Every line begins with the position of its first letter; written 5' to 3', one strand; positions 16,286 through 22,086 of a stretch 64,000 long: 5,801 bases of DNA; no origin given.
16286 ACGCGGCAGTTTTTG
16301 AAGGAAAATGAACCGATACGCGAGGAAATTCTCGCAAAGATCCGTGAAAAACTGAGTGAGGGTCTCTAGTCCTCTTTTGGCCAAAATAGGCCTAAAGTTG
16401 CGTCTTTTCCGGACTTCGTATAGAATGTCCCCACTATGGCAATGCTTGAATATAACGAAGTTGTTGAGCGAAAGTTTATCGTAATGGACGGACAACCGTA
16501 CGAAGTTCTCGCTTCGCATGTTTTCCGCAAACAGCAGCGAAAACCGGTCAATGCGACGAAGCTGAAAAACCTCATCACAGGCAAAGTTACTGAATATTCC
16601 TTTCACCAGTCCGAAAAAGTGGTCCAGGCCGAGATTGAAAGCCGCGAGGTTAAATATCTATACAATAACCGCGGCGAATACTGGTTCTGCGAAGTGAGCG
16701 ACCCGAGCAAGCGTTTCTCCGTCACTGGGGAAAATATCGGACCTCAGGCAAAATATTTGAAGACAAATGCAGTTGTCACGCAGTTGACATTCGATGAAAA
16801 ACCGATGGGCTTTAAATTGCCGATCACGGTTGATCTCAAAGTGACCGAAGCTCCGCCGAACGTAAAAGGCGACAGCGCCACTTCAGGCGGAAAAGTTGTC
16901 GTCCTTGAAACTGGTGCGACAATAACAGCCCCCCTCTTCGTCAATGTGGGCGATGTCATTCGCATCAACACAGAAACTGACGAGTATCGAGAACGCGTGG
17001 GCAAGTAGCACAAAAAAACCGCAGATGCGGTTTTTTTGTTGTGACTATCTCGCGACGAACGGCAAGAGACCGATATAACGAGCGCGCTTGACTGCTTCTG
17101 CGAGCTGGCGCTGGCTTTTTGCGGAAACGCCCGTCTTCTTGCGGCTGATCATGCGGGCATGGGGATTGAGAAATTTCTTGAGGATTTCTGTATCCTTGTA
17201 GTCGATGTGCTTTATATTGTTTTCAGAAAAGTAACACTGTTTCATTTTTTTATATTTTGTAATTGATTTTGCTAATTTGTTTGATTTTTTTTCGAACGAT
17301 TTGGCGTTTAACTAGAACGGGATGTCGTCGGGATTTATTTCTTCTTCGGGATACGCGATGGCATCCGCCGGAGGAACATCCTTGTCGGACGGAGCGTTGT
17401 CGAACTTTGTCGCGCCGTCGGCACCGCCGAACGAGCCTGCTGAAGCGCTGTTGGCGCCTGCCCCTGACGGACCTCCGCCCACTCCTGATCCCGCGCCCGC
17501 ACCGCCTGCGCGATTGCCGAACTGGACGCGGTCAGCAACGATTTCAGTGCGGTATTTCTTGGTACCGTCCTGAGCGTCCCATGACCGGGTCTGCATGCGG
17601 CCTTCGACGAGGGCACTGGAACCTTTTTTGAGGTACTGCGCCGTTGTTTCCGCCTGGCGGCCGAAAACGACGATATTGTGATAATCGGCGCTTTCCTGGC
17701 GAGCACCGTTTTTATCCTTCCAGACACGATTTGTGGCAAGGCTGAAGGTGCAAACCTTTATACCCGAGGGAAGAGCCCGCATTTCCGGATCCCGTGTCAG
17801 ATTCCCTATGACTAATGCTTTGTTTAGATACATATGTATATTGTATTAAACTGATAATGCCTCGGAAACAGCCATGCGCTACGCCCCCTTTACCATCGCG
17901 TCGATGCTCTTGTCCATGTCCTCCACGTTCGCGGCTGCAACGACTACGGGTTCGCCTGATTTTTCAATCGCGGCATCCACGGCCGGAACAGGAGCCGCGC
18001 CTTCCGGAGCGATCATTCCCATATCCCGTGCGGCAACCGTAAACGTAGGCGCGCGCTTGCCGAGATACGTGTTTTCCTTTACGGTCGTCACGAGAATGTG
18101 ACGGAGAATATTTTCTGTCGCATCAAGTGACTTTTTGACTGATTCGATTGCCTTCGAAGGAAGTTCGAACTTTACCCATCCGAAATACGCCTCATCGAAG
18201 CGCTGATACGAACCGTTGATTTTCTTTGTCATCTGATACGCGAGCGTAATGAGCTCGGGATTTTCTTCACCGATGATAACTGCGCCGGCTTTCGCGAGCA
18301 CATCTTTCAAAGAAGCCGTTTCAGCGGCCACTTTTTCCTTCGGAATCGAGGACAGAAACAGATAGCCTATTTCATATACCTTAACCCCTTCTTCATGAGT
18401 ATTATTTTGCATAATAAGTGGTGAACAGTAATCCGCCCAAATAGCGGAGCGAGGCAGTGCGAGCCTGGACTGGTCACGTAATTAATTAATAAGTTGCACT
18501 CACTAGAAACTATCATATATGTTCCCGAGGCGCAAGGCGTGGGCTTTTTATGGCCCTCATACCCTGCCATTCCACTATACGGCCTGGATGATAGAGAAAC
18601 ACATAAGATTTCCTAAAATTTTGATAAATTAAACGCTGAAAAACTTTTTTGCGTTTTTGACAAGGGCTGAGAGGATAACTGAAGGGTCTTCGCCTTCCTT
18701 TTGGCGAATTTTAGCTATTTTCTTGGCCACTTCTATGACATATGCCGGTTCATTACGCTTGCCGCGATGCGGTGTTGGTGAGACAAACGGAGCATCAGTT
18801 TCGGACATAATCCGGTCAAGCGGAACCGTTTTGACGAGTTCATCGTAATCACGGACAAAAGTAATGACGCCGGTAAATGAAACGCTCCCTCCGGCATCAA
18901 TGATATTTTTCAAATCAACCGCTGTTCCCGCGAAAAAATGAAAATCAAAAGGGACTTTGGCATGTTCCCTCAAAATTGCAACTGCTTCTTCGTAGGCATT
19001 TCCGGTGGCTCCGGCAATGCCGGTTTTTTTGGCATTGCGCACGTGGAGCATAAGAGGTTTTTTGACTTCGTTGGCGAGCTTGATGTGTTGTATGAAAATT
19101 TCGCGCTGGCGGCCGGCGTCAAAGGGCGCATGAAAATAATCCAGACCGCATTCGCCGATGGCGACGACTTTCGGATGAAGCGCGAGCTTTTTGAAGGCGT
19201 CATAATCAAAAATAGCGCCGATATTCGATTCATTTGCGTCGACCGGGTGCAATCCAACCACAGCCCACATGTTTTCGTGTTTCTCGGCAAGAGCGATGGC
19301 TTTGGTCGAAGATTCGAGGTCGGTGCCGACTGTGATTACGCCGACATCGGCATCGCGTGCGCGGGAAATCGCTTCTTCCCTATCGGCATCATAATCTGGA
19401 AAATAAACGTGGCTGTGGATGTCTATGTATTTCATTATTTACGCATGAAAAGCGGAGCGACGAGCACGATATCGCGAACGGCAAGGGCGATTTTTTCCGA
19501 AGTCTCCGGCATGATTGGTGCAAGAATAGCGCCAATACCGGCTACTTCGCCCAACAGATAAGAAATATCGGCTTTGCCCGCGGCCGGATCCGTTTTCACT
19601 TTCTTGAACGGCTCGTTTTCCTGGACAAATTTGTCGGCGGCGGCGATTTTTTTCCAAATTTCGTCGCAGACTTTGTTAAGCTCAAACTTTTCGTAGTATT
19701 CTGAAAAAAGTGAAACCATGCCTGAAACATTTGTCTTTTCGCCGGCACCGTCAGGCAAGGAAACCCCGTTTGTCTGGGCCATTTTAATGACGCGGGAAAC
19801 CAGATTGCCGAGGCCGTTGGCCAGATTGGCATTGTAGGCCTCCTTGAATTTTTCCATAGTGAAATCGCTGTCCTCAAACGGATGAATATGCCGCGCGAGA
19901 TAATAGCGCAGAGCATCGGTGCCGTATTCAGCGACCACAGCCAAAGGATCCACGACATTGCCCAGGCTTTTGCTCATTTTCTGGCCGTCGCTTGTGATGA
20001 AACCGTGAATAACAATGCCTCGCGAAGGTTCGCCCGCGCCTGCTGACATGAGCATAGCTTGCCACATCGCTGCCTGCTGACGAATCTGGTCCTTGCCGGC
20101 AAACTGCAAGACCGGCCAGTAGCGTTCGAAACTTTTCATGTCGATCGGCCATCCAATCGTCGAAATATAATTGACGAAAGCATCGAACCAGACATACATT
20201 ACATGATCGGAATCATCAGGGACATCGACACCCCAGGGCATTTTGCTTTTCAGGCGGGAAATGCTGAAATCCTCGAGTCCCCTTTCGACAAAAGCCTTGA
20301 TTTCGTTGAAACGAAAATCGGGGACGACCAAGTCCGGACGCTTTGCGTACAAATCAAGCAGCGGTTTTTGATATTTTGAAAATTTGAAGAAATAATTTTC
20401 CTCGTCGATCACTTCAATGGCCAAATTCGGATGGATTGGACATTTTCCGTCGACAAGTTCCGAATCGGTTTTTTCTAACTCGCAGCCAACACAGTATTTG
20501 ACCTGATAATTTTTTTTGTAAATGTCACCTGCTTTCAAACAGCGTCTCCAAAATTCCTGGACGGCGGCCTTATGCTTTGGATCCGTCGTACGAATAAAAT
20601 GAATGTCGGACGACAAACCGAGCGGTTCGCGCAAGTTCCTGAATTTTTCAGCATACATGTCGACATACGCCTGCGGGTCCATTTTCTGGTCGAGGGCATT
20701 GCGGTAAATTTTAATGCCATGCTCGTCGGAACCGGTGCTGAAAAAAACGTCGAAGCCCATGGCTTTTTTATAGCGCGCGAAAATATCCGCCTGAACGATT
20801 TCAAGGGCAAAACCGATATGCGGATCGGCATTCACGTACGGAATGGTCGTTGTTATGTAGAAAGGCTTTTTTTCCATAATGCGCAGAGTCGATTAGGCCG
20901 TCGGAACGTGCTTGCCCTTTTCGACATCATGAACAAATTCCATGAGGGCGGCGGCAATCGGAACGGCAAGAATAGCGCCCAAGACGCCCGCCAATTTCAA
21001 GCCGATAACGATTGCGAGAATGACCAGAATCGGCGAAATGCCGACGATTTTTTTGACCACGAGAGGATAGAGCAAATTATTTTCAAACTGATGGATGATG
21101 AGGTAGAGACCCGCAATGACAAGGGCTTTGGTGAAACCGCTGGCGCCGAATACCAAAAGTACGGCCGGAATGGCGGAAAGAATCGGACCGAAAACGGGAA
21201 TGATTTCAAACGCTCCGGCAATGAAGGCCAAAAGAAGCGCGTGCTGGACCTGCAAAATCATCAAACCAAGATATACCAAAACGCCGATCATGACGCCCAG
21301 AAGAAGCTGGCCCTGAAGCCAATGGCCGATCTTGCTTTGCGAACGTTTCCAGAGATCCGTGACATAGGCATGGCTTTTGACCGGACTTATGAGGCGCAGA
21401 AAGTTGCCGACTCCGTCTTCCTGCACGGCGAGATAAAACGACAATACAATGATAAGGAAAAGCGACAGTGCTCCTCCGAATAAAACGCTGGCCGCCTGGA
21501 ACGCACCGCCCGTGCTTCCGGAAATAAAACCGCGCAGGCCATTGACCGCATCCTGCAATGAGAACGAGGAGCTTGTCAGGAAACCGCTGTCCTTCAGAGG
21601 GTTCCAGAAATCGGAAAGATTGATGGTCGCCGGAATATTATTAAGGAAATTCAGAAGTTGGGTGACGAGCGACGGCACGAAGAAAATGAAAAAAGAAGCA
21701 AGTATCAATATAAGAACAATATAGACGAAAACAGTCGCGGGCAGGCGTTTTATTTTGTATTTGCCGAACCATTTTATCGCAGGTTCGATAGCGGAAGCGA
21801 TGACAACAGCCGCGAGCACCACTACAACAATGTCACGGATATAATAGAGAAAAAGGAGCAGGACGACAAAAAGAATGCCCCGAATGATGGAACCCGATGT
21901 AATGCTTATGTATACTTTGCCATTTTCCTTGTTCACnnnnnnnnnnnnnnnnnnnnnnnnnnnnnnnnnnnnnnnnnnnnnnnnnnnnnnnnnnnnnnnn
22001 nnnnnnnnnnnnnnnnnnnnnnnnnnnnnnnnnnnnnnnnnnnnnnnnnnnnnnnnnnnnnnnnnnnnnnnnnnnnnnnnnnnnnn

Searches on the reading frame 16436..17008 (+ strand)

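Call 26: search_protein_families(library=pfam, proteins=[window:16436-17008:+], max_evalue=0.00001)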
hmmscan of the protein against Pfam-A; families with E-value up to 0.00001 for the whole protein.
window:16436-17008:+ (190 aa): 2 families
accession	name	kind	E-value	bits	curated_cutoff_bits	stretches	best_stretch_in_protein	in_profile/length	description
PF09285.17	Elong-fact-P_C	-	5.2e-22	77.7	25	1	132-187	1-56/56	Elongation factor P, C-terminal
PF08207.18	EFP_N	-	2.4e-08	34.3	23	1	14-62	10-58/58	Elongation factor P (EF-P) KOW-like domain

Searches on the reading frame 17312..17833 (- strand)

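Call 26: search_protein_families(library=pfam, proteins=[window:17312-17833:-], max_evalue=0.00001)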
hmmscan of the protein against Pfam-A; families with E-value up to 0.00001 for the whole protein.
window:17312-17833:- (173 aa): 1 family
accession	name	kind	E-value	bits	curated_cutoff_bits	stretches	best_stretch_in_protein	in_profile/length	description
PF00436.31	SSB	-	1.5e-39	134.6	26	1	3-105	1-103/104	Single-strand binding protein family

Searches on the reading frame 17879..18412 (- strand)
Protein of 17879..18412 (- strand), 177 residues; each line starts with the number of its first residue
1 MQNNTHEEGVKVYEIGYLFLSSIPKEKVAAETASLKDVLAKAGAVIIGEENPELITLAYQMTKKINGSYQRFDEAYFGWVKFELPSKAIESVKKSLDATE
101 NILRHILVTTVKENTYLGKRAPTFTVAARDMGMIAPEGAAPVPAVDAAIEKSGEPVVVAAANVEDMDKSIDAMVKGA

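Call 26: search_protein_families(library=pfam, proteins=[window:17879-18412:-], max_evalue=0.00001)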
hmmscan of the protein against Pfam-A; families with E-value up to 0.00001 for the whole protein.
window:17879-18412:- (177 aa): 1 family
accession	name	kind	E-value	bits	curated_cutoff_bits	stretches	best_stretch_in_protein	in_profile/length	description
PF01250.22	Ribosomal_S6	-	4.1e-12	46.5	27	1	13-108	2-89/90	Ribosomal protein S6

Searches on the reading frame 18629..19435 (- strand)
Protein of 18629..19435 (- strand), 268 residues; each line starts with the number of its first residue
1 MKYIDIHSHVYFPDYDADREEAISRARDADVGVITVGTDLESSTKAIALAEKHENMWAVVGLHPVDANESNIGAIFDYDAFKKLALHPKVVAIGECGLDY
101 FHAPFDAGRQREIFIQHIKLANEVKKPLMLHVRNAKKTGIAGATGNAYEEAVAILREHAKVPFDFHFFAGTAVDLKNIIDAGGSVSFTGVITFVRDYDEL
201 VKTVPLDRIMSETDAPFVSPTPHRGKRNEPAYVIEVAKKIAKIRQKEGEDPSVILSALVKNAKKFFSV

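Call 26: search_protein_families(library=pfam, proteins=[window:18629-19435:-], max_evalue=0.00001)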
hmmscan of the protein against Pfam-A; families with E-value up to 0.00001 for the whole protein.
window:18629-19435:- (268 aa): 1 family
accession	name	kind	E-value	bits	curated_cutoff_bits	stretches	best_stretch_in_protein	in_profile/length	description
PF01026.27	TatD_DNase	-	1.6e-67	228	27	1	4-267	1-253/253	TatD related DNase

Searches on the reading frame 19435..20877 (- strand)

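Call 26: search_protein_families(library=pfam, proteins=[window:19435-20877:-], max_evalue=0.00001)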
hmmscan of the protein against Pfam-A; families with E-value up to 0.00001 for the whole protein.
window:19435-20877:- (480 aa): 3 families
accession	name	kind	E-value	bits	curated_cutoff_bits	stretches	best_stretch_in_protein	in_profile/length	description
PF09334.17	tRNA-synt_1g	-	1.5e-94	317.4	20.1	2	140-363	163-390/391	tRNA synthetases class I (M)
PF00133.28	tRNA-synt_1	-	6.7e-38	131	22.7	2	224-328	296-403/414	tRNA synthetases class I (I, L, M and V)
PF01406.26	tRNA-synt_1e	-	2.2e-13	50.7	27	1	288-346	241-298/301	tRNA synthetases class I (C) catalytic domain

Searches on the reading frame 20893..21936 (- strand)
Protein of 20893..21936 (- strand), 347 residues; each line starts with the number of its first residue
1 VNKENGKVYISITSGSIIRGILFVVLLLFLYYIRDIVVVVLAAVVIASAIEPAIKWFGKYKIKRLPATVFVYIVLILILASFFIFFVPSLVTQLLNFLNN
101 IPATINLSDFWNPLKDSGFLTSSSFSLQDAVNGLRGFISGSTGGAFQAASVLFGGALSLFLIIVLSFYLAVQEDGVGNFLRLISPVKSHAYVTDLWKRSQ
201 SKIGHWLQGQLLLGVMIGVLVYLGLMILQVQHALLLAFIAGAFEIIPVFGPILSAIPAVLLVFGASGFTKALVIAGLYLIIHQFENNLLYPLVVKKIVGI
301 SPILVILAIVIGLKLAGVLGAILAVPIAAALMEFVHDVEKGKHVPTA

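Call 26: search_protein_families(library=pfam, proteins=[window:20893-21936:-], max_evalue=0.00001)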
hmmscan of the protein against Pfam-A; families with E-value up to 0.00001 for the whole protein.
window:20893-21936:- (347 aa): 1 family
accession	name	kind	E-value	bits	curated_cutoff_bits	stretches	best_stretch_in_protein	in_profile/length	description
PF01594.21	AI-2E_transport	-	3.2e-59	201.2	34.3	1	21-337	5-325/327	AI-2E family transporter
